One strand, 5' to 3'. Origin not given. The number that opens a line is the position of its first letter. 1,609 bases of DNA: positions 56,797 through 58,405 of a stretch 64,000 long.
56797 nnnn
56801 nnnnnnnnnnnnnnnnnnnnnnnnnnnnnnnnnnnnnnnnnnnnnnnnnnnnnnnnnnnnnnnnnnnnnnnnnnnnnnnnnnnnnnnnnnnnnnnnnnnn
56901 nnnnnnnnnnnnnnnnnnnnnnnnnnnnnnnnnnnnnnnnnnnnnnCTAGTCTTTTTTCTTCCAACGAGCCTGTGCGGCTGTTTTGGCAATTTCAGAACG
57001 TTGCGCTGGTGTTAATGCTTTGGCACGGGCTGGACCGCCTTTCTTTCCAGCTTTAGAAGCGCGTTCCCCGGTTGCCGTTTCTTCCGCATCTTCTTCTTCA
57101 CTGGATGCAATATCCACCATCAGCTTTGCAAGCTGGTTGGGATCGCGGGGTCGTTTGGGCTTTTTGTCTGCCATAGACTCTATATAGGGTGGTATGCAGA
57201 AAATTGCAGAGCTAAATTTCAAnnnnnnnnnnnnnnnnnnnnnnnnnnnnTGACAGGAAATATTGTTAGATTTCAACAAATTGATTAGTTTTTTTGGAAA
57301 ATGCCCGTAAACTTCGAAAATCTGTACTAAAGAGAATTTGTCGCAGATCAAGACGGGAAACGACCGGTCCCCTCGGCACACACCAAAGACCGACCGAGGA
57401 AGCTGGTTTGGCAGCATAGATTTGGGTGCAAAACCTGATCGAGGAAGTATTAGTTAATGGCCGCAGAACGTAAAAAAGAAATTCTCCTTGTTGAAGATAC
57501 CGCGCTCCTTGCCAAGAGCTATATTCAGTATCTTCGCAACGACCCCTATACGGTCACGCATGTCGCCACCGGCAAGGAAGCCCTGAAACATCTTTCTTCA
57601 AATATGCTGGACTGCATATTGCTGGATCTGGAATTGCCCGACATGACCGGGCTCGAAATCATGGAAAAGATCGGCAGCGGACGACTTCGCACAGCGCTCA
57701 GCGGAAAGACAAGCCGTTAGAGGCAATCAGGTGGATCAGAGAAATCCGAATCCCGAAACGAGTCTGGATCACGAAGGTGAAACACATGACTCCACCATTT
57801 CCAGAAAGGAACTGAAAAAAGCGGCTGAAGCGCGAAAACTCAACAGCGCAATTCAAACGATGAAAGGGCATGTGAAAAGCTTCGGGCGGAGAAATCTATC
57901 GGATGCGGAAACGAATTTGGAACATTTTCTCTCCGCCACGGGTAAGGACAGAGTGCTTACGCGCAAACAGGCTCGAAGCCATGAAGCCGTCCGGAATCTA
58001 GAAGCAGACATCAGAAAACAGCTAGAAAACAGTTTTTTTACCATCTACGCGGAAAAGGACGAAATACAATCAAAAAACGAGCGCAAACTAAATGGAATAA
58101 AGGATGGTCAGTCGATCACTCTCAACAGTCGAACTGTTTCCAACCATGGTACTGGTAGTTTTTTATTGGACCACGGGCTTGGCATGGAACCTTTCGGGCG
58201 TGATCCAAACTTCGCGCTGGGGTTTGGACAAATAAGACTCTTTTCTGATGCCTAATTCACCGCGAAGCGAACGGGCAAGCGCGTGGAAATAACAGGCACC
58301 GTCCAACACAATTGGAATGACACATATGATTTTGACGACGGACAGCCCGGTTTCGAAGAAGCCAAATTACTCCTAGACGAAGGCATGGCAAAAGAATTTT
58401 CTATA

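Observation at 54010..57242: IS1-family transposase plus passenger genes bracketed by 22-bp perfect inverted repeats, interleaved with the 55-bp inverted-repeat pair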

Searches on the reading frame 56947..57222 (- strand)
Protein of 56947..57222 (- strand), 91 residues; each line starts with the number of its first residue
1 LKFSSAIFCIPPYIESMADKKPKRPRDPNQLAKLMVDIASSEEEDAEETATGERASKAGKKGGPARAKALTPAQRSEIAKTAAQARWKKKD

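Call 5: search_protein_families(library=pfam, proteins=[window:56947-57222:-], max_evalue=0.01)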
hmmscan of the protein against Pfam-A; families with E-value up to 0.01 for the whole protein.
window:56947-57222:- (91 aa): 0 families

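Call 6: search_protein_families(library=ncbifam, proteins=[window:56947-57222:-], max_evalue=0.01)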
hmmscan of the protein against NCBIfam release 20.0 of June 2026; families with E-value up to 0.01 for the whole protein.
window:56947-57222:- (91 aa): 0 families

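Call 40: search_protein_families(library=padloc, max_evalue=0.01, proteins=[window:56947-57222:-])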
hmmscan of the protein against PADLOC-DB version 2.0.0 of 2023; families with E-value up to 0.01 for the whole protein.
window:56947-57222:- (91 aa): 0 families

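Call 41: search_protein_families(library=phrogs, max_evalue=0.01, proteins=[window:56947-57222:-])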
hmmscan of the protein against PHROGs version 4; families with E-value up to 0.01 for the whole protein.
window:56947-57222:- (91 aa): 1 family
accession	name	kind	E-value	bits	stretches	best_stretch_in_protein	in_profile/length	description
phrog_2384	-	unknown function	8.3e-06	26.3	1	57-89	6-38/338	-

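Call 56: find_homologous_proteins(query=window:56950-57174:-, max_evalue=0.001)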
Query window:56950-57174:- (75 aa): 1248 proteins with E <= 0.001 among 1261 candidates; the best 120 are listed.
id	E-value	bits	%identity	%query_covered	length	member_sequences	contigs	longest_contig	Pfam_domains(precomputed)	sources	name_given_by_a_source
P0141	2.6e-37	144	100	100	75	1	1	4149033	-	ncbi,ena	-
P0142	1.2e-32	129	89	100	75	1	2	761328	-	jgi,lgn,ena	-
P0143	1.5e-32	129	91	100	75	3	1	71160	-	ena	-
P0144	7.6e-30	120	85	100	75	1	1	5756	-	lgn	-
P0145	7.1e-29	117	84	100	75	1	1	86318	-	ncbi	-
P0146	1.0e-28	116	78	100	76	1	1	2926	-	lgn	-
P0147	1.1e-28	116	83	100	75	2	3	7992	-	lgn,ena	-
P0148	5.6e-28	114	84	97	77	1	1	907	-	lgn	-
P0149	9.5e-28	113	81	100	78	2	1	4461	-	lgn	-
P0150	1.7e-27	113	81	100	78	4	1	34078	-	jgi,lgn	-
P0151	5.9e-27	111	79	97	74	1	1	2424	-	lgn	-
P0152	6.3e-27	111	78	97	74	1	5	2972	-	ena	-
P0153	7.7e-27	111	81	97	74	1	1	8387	-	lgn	-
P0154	9.5e-27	110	80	100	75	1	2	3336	-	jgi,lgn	-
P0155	1.1e-26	110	77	100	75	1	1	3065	-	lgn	-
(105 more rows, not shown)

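Call 72: predict_structure(alignment_id=A2)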
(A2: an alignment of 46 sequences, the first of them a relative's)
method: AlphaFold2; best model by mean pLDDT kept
length: 75 residues; sequences in the alignment: 46
mean_pLDDT: 68.3   pTM: 0.26
mean pLDDT of the five models: 68.3, 66.6, 65.8, 64.9, 63.0
residues with pLDDT >= 90: 0; 70-90: 33; 50-70: 40; < 50: 2
segments of 3 or more residues with pLDDT < 50: none
pLDDT, mean of each block of 10 residues (from residue 1): 64 82 63 60 57 73 82 62
secondary structure, 60 per line:
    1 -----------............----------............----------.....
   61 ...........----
elements in order: H12-23 H34-45 H56-71

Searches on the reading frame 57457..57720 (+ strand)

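Call 5: search_protein_families(library=pfam, proteins=[window:57457-57720:+], max_evalue=0.01)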
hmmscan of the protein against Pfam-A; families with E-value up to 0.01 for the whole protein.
window:57457-57720:+ (87 aa): 1 family
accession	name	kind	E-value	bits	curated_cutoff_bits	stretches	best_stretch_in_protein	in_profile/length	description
PF00072.30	Response_reg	-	5.5e-14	52.7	30.2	1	9-73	1-65/111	Response regulator receiver domain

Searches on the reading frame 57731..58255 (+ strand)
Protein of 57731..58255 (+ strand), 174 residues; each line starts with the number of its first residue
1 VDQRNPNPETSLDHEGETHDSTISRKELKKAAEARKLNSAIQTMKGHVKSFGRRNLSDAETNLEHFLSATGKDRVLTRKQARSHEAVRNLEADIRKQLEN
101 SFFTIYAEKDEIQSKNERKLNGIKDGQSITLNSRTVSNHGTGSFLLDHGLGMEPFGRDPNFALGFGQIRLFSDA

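Call 5: search_protein_families(library=pfam, proteins=[window:57731-58255:+], max_evalue=0.01)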
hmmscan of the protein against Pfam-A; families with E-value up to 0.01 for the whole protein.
window:57731-58255:+ (174 aa): 1 family
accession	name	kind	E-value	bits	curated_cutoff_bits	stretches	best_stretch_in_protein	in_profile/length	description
PF01131.25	Topoisom_bac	-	0.0077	15.7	35.1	1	64-141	243-318/411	DNA topoisomerase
